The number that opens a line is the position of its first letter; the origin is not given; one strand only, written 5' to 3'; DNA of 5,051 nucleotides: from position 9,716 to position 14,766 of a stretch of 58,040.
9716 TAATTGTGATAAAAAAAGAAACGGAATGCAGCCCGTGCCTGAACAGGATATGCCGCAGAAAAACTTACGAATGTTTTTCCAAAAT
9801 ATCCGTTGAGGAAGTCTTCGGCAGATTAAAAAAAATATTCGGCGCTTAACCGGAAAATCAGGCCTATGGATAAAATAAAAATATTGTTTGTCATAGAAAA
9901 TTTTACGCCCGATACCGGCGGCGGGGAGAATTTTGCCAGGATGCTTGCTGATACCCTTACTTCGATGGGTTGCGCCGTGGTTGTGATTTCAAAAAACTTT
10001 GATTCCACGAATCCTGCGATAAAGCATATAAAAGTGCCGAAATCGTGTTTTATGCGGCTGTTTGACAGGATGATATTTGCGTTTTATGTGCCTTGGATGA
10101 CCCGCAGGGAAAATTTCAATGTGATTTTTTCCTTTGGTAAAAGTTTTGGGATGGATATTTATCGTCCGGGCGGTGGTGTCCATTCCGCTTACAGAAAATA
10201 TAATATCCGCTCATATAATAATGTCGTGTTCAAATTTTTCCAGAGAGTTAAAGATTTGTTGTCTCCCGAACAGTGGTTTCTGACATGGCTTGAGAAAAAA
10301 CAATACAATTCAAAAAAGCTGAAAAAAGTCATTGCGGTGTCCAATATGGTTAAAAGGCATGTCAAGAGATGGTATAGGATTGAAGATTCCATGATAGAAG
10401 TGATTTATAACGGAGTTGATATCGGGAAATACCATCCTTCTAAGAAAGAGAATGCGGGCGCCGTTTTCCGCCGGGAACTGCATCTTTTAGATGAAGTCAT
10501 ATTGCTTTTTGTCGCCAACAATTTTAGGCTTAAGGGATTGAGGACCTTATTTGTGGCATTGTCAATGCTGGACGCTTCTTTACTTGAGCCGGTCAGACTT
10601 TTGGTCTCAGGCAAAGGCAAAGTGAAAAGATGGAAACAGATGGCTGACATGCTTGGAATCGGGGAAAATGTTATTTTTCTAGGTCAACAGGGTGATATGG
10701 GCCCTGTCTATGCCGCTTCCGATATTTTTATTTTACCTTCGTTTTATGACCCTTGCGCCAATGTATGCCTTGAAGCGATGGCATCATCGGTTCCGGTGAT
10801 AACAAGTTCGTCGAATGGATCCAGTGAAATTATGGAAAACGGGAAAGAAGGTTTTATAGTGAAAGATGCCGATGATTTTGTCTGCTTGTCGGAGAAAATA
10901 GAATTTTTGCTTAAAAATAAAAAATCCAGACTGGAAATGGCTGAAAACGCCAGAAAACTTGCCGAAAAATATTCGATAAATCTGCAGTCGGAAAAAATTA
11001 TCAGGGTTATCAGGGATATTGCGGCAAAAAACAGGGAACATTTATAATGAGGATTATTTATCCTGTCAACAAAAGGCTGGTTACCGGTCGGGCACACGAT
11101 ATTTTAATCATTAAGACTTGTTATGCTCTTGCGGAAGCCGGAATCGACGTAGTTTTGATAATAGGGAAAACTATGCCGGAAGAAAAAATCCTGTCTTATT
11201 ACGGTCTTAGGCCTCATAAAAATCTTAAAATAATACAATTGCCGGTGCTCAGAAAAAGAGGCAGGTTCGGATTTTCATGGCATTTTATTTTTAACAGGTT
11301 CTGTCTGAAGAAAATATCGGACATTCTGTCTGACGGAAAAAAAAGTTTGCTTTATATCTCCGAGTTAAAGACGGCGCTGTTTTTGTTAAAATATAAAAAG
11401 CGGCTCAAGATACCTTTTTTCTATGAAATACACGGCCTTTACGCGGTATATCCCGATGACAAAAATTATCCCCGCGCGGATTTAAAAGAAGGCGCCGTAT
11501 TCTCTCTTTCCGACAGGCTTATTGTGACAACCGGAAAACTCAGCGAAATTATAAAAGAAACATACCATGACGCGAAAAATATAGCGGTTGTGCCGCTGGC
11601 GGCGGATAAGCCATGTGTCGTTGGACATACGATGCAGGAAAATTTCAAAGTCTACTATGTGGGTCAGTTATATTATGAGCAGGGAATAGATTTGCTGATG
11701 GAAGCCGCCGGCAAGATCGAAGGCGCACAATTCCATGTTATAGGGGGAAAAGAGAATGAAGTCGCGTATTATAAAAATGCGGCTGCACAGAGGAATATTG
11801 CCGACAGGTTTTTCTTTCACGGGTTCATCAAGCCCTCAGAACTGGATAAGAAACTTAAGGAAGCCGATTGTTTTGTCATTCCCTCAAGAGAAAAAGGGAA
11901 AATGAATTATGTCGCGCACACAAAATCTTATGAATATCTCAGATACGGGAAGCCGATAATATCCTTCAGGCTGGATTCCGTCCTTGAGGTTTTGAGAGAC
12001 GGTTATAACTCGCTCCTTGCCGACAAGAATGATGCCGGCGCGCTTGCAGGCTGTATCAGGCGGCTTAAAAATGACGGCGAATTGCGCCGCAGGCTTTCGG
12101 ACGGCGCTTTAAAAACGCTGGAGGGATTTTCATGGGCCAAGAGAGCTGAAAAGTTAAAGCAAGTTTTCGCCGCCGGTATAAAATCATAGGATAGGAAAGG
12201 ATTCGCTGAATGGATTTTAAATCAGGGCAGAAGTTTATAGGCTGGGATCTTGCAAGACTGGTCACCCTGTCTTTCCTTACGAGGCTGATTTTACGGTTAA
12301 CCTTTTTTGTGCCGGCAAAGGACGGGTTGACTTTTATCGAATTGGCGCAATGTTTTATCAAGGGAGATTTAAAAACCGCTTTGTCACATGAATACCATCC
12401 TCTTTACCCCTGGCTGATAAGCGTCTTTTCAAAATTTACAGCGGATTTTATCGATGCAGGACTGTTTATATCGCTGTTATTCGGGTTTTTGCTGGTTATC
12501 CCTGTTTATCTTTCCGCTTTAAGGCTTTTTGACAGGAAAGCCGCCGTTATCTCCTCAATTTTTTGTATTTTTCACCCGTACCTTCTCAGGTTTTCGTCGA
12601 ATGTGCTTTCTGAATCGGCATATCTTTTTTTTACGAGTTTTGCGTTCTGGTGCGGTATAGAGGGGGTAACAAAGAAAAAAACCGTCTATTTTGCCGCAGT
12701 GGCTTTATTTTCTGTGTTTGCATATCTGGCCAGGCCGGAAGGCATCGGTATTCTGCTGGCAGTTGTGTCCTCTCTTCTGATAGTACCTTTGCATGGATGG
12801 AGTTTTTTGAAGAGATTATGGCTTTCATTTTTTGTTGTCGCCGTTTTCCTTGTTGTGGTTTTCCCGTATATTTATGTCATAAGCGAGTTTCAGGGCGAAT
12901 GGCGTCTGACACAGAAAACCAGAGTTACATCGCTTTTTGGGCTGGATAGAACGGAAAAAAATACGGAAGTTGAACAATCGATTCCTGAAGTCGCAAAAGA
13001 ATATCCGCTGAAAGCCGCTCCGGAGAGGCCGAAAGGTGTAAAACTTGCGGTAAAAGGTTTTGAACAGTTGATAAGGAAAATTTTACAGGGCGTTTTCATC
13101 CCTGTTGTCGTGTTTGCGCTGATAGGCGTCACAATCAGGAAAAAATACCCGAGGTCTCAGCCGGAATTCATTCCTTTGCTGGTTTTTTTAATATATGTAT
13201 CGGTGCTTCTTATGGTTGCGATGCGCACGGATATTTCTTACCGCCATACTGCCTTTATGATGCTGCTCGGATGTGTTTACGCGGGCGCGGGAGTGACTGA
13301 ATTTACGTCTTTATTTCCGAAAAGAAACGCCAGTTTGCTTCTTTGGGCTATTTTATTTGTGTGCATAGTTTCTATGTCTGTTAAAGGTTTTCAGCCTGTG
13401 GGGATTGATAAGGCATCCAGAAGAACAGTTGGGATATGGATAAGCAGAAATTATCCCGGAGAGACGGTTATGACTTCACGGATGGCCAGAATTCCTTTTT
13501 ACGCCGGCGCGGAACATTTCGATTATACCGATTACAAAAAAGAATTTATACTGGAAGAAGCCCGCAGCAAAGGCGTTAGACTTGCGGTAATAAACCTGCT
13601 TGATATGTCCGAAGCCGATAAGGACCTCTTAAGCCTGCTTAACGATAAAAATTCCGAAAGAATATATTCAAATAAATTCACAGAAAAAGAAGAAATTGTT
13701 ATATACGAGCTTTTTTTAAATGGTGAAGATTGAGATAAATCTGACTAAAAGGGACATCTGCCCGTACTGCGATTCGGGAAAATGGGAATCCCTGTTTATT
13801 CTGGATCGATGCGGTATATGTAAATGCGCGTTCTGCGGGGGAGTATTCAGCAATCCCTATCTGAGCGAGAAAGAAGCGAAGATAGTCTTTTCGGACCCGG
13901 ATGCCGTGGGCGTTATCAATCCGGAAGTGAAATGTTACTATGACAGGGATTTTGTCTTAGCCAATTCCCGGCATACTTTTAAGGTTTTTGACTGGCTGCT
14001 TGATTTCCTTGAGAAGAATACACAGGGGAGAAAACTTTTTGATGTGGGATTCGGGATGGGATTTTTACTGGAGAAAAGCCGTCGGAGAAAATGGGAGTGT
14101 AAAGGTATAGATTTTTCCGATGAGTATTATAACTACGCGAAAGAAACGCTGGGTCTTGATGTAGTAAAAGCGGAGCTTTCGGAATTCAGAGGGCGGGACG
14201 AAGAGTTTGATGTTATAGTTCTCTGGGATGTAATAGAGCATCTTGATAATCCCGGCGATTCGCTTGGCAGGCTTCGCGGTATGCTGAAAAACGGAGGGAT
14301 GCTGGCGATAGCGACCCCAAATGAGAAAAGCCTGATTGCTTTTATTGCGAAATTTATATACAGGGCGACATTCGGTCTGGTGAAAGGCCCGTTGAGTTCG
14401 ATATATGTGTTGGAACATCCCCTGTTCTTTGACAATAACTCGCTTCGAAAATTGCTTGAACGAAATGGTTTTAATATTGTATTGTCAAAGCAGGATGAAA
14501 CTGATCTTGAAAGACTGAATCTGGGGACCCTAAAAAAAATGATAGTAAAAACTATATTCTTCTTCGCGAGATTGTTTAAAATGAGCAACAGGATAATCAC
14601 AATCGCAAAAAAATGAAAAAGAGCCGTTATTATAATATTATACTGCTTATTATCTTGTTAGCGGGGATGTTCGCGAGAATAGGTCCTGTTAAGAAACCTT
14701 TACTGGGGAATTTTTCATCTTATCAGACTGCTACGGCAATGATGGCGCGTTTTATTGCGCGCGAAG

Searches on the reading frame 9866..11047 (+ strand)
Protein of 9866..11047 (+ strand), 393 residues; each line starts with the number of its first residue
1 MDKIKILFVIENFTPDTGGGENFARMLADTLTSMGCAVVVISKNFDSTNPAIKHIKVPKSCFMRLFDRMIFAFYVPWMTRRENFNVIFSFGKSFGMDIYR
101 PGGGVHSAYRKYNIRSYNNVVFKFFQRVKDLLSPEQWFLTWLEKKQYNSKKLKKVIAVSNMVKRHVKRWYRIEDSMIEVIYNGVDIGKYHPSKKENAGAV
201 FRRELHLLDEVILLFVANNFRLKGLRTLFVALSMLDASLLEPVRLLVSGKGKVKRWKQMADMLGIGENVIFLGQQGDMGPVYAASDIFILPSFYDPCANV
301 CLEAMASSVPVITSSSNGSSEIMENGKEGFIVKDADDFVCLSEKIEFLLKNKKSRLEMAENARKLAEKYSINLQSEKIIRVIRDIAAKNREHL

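Call 31: search_protein_families(library=pfam, proteins=[window:9866-11047:+], max_evalue=0.0001)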
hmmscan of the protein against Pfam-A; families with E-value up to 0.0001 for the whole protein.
window:9866-11047:+ (393 aa): 4 families
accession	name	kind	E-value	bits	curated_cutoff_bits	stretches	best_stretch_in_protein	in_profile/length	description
PF00534.26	Glycos_transf_1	-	3e-32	112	26.4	1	207-364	12-171/172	Glycosyl transferases group 1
PF13692.12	Glyco_trans_1_4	-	1.1e-26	94.2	27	1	212-351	3-142/142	Glycosyl transferases group 1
PF13439.12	Glyco_transf_4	-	1.6e-16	61.2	28.5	1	18-186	2-168/170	Glycosyltransferase Family 4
PF13524.12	Glyco_trans_1_2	-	8.6e-07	29.4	25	1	244-366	16-129/144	Glycosyl transferase-like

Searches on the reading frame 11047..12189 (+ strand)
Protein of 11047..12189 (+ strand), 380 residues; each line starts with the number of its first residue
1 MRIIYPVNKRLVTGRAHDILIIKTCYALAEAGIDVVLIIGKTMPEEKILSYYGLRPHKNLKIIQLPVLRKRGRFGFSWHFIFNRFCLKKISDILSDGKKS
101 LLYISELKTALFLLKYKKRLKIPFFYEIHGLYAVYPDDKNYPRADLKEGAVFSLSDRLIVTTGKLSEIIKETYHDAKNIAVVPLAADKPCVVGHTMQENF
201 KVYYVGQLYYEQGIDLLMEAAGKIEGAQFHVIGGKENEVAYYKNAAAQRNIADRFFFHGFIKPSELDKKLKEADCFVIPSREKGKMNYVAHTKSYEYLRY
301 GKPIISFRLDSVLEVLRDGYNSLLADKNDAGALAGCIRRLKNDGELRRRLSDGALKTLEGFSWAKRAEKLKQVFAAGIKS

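Call 32: search_protein_families(library=pfam, proteins=[window:11047-12189:+], max_evalue=0.0001)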
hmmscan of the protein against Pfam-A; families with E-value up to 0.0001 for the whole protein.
window:11047-12189:+ (380 aa): 5 families
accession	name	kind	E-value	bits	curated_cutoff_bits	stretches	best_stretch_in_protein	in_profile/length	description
PF00534.26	Glycos_transf_1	-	4.7e-25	88.5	26.4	1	198-354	14-169/172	Glycosyl transferases group 1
PF13692.12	Glyco_trans_1_4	-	2e-22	80.4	27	1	201-343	3-142/142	Glycosyl transferases group 1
PF13439.12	Glyco_transf_4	-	3.5e-07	30.9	28.5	1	25-185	12-165/170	Glycosyltransferase Family 4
PF13579.12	Glyco_trans_4_4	-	2.2e-06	28.5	29.7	1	25-184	11-157/158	Glycosyl transferase 4-like domain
PF13524.12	Glyco_trans_1_2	-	2.9e-05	24.5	25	1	217-371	5-143/144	Glycosyl transferase-like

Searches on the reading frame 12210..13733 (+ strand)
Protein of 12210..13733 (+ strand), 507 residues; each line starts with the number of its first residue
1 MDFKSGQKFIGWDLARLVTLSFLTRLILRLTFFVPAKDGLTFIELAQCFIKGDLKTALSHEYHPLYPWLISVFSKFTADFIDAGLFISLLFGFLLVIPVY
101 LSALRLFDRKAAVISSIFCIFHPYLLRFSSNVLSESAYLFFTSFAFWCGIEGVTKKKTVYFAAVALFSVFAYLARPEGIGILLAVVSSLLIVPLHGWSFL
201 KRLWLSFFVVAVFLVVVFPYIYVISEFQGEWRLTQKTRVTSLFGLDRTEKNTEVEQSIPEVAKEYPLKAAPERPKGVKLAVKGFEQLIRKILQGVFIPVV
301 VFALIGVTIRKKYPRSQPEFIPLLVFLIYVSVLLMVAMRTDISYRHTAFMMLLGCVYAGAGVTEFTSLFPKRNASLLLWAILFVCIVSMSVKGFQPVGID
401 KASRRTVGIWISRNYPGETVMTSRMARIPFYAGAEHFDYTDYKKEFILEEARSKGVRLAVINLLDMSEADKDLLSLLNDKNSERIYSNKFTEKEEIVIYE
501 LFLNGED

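Call 32: search_protein_families(library=pfam, proteins=[window:12210-13733:+], max_evalue=0.0001)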
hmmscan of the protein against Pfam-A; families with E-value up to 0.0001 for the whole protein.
window:12210-13733:+ (507 aa): 1 family
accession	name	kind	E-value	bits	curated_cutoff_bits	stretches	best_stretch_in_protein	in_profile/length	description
PF13231.12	PMT_2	-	2.2e-11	44.7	26.1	1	64-222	4-159/160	Dolichyl-phosphate-mannose-protein mannosyltransferase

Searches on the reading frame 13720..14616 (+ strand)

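Call 32: search_protein_families(library=pfam, proteins=[window:13720-14616:+], max_evalue=0.0001)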
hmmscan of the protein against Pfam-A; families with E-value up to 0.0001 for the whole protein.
window:13720-14616:+ (298 aa): 6 families
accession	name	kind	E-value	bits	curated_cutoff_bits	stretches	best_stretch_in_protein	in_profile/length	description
PF13489.12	Methyltransf_23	-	1.7e-17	64.1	27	1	89-254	9-162/164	Methyltransferase domain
PF08241.18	Methyltransf_11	-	5.6e-12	46.6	21.2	1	108-197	2-95/95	Methyltransferase domain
PF13649.12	Methyltransf_25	-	6.3e-10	40.1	27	1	108-193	3-97/97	Methyltransferase domain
PF08242.18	Methyltransf_12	-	1.4e-09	39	30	1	108-195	2-98/98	Methyltransferase domain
PF13847.12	Methyltransf_31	-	9.4e-08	32.3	27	1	102-206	3-119/145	Methyltransferase domain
PF02353.26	CMAS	-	2.4e-06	27.5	27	1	101-199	61-166/273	Mycolic acid cyclopropane synthetase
